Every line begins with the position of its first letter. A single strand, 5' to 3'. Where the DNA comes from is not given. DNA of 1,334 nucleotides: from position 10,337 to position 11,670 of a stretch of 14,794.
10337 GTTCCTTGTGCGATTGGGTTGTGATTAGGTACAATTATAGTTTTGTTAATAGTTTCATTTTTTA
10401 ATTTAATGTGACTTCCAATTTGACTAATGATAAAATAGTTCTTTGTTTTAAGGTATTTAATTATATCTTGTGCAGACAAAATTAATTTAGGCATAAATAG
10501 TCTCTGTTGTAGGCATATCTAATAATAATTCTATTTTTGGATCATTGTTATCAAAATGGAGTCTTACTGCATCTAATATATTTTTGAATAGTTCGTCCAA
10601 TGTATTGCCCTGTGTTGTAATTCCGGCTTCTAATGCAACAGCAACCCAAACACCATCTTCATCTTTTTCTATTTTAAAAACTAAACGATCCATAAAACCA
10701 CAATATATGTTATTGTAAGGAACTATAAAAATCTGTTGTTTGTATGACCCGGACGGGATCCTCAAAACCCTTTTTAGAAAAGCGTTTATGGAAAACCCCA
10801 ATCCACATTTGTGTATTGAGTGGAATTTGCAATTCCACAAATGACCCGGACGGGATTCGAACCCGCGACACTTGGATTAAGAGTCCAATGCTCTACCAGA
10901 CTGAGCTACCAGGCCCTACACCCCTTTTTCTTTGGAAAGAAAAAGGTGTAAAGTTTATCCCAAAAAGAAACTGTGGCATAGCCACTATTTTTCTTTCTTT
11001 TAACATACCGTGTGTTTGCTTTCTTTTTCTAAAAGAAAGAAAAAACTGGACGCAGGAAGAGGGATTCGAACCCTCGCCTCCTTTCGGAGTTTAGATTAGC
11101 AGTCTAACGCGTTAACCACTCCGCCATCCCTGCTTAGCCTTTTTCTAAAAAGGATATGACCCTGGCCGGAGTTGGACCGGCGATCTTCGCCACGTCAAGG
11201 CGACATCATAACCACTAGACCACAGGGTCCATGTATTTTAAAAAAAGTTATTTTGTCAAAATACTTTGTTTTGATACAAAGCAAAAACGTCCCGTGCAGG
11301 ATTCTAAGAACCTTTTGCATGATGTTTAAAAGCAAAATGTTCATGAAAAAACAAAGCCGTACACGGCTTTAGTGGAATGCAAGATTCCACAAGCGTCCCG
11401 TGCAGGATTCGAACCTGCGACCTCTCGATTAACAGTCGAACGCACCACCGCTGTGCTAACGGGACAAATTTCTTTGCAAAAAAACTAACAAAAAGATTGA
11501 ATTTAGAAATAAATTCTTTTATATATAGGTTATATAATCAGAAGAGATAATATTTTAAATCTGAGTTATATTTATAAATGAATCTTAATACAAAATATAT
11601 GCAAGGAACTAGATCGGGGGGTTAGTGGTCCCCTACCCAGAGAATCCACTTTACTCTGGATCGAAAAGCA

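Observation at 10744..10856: tRNA-Lys is followed 97 bp downstream by a perfect 16-nt copy of its own 3' end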

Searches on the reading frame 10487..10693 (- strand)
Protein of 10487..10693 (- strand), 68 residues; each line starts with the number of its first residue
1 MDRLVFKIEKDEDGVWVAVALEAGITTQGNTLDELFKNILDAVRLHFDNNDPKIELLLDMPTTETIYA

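Call 14: find_encoding_contigs(protein=window:10490-10693:-, flank=10000, max_places=10)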
Protein seq(68 aa) (68 aa): 11 contigs read that carry it; 10 places shown.
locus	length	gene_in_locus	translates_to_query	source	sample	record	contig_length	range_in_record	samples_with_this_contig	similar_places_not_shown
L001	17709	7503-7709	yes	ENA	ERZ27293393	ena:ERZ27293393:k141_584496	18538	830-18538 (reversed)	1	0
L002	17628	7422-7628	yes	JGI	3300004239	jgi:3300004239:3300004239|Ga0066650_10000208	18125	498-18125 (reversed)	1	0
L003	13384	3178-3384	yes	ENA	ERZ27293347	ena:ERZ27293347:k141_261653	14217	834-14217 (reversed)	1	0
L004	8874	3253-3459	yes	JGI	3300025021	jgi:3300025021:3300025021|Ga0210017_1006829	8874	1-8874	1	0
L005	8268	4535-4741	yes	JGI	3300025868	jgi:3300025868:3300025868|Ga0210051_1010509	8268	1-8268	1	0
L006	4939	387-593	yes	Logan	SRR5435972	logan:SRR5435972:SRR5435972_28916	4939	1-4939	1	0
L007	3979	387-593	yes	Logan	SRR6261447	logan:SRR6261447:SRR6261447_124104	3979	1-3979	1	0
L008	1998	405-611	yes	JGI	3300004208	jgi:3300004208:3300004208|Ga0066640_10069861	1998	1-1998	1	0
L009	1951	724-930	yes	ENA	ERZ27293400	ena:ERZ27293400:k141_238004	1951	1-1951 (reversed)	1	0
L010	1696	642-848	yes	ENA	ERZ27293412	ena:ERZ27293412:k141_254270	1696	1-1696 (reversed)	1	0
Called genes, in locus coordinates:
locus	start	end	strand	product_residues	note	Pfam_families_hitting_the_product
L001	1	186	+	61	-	?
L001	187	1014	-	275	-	PF17033:Peptidase_M99, PF24827:AstE_AspA_cat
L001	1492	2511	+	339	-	PF00752:XPG_N, PF01367:5_3_exonuc (faint), PF00867:XPG_I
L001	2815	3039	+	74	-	-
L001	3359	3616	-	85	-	PF05016:ParE_toxin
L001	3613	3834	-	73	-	-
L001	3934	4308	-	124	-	-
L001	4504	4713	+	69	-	PF15919:HicB_lk_antitox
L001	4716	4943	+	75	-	PF07927:HicA_toxin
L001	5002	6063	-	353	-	PF00091:Tubulin, PF12327:FtsZ_C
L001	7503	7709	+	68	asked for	PF24113:DUF7387 (weak)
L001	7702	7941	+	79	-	PF07927:HicA_toxin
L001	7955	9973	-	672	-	PF17391:Urocanase_N, PF01175:Urocanase, PF17392:Urocanase_C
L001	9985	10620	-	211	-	PF13482:RNase_H_2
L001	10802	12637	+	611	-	-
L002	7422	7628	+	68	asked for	PF24113:DUF7387 (weak)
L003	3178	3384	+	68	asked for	PF24113:DUF7387 (weak)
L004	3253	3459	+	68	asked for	PF24113:DUF7387 (weak)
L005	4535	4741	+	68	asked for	PF24113:DUF7387 (weak)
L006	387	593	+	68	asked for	PF24113:DUF7387 (weak)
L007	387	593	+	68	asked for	PF24113:DUF7387 (weak)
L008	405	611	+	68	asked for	PF24113:DUF7387 (weak)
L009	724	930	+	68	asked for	PF24113:DUF7387 (weak)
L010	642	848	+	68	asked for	PF24113:DUF7387 (weak)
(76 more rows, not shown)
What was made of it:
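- Checked: The minus-strand ORF 10487-10840 is an artefactual TTG extension of a 68-aa HicB-like gene that starts at 10693; that is the gene called in all 10 matching contigs (call 14).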

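Call 15: search_protein_families(library=pfam, proteins=[window:10487-10693:-], max_evalue=0.01)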
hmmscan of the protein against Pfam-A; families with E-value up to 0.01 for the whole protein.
window:10487-10693:- (68 aa): 2 families
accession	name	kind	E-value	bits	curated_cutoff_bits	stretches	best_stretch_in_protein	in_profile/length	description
PF24113.1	DUF7387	-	1.2e-06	29.3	27.9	1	10-52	18-60/85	Family of unknown function (DUF7387)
PF08972.17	DUF1902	-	0.0021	18.6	22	1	5-53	3-54/74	Domain of unknown function (DUF1902)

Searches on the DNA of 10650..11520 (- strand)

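Call 34: search_rna_families(source=window, start=10650, end=11520, threshold=evalue, max_evalue=10)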
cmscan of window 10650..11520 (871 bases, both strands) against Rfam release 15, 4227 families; matches with E-value up to 10: 26.
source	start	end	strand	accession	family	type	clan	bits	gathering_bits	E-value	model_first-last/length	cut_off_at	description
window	10842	10915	-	RF00005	tRNA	Gene; tRNA;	CL00001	69.5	29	5.9e-15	1-71/71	no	tRNA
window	11394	11465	-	RF00005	tRNA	Gene; tRNA;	CL00001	68.9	29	8.4e-15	1-71/71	no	tRNA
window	11051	11133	-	RF00005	tRNA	Gene; tRNA;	CL00001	66.5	29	3.8e-14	1-71/71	no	tRNA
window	11157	11229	-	RF00005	tRNA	Gene; tRNA;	CL00001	60.5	29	1.8e-12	1-71/71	no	tRNA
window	11051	11099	+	RF04351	Plastid-psbl-rps4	Cis-reg;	-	28.6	68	0.00094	1-53/53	no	Plastid-psbl-rps4 3UTR RNA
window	11393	11465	+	RF04354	Plastid-ycf2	Cis-reg;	-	24.6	65.7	0.014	1-75/75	no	Plastid-ycf2 5UTR RNA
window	10980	11051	-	RF03491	mir-3146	Gene; miRNA;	-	20.3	96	0.52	1-79/79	no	mir-3146 microRNA precursor family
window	10934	10998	+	RF03623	mir-1252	Gene; miRNA;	-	18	70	5.1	1-65/65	no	mir-1252 microRNA precursor family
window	11262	11338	-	RF00443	SNORA27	Gene; snRNA; snoRNA; HACA-box;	CL00032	17.7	64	2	65-120/127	no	Small nucleolar RNA SNORA27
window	11050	11133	+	RF04354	Plastid-ycf2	Cis-reg;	-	17.2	65.7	1.6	1-75/75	no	Plastid-ycf2 5UTR RNA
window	11451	11520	-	RF03598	MIR6024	Gene; miRNA;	-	17.2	72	2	29-99/99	5'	MIR6024 microRNA precursor family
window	10988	11044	+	RF04147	MIR6224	Gene; miRNA;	-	16.8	171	1.3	1-176/176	no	MIR6224 microRNA precursor family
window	10843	10915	-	RF01684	mascRNA-menRNA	Gene;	-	16.7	42.5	2.1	1-56/56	no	MALAT1-associated small cytoplasmic RNA/MEN beta RNA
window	10907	11047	+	RF01909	CDKN2B-AS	Gene; lncRNA;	-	15.5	80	3.8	1-150/150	no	CDKN2B antisense RNA 1 intronic convserved region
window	11076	11133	-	RF00289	SNORND104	Gene; snRNA; snoRNA; CD-box;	CL00077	14.7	40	1.7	1-70/70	no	Small nucleolar RNA SNORD104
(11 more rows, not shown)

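Call 75: search_dna_similar(query=window:10760-10840:-, collection=plasmids, mode=distant, max_evalue=1, max_rows=10)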
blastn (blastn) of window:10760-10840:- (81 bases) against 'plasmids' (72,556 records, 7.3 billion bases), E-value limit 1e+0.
No match.

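Call 76: search_dna_similar(query=window:10760-10840:-, collection=phages, mode=distant, max_evalue=1, max_rows=10)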
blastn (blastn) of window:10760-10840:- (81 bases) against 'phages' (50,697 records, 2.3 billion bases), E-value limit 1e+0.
Records with a match: 1; places in all: 1; records where one place covers at least 80% of the query: 0.
Best place of each record, by identity: 95-99% 1.
By first word of the organism name: Pseudomonas 1.
By host as written in the record: Pseudomonas sp. ZM01 1.
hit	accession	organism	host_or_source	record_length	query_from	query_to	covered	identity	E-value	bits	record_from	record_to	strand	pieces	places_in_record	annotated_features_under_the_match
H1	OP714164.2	Pseudomonas phage vB_PsaM_M1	Pseudomonas sp. ZM01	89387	47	71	31%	96.0%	6e-2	42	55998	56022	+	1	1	nucleotide kinase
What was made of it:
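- Tried and rejected: Nothing meaningful (calls 75, 76).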
